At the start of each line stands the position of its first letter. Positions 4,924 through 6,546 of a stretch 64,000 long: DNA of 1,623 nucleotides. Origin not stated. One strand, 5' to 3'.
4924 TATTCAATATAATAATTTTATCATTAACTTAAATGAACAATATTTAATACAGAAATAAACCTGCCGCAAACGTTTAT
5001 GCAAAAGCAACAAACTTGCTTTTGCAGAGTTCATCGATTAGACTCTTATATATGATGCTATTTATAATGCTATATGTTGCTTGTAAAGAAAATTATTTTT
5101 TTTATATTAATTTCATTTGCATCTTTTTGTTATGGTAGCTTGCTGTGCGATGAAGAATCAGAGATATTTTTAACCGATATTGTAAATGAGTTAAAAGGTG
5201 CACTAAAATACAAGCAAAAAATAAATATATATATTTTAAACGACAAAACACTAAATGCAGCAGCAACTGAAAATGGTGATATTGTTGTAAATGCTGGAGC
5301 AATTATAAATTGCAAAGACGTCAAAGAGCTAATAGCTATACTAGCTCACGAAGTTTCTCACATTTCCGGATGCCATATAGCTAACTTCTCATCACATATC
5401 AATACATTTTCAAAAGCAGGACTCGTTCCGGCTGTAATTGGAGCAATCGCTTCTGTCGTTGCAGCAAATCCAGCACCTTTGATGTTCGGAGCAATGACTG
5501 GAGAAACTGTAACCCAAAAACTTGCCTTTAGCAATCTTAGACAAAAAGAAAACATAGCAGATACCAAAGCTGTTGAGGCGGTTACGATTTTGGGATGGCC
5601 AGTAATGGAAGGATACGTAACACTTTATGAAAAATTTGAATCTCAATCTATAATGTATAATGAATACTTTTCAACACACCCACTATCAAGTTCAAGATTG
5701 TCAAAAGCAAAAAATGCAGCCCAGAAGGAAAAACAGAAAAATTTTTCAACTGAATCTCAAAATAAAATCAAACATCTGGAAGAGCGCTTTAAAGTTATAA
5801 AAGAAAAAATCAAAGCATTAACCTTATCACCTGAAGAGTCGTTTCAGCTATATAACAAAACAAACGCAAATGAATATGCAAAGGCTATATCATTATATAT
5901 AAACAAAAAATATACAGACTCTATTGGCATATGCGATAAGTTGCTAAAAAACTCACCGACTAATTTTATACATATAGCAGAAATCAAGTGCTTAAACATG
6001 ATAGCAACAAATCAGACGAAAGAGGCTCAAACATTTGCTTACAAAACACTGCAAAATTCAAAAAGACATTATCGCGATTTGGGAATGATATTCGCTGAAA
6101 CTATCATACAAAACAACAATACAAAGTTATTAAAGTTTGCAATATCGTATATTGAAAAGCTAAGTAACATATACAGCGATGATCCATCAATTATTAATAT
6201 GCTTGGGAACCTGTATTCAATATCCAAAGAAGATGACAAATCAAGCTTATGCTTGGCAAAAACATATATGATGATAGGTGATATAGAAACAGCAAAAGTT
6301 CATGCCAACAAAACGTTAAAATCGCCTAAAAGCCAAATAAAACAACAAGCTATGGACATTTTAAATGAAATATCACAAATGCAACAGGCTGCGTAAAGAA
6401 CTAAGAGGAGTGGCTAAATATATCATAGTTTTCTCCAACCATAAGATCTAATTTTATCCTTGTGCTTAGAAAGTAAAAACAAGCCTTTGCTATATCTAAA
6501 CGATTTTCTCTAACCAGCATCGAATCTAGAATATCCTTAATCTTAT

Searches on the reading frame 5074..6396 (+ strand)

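Call 15: search_protein_families(library=ncbifam, proteins=[window:5074-6396:+])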
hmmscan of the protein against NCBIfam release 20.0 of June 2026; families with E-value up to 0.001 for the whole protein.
window:5074-6396:+ (440 aa): 6 families
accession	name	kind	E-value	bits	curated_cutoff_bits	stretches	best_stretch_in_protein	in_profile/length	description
NF052400.1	M48_BAM_BepA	equivalog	4.3e-28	98.3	570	1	45-437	86-474/483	beta-barrel assembly-enhancing protease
NF002775.0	PRK02870.1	equivalog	3.3e-07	29.9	285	1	31-98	115-185/338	zinc metalloprotease HtpX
NF003425.0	PRK04897.1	equivalog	9.3e-06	25.1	355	1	49-101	97-152/298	zinc metalloprotease HtpX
NF002826.0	PRK03001.1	equivalog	2.3e-05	23.7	369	1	26-102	63-141/285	zinc metalloprotease HtpX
NF002839.0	PRK03072.1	equivalog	0.00032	19.9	412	0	33-139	74-168/291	zinc metalloprotease HtpX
NF002363.0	PRK01345.1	equivalog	0.00055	19.1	422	0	26-98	62-136/318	zinc metalloprotease HtpX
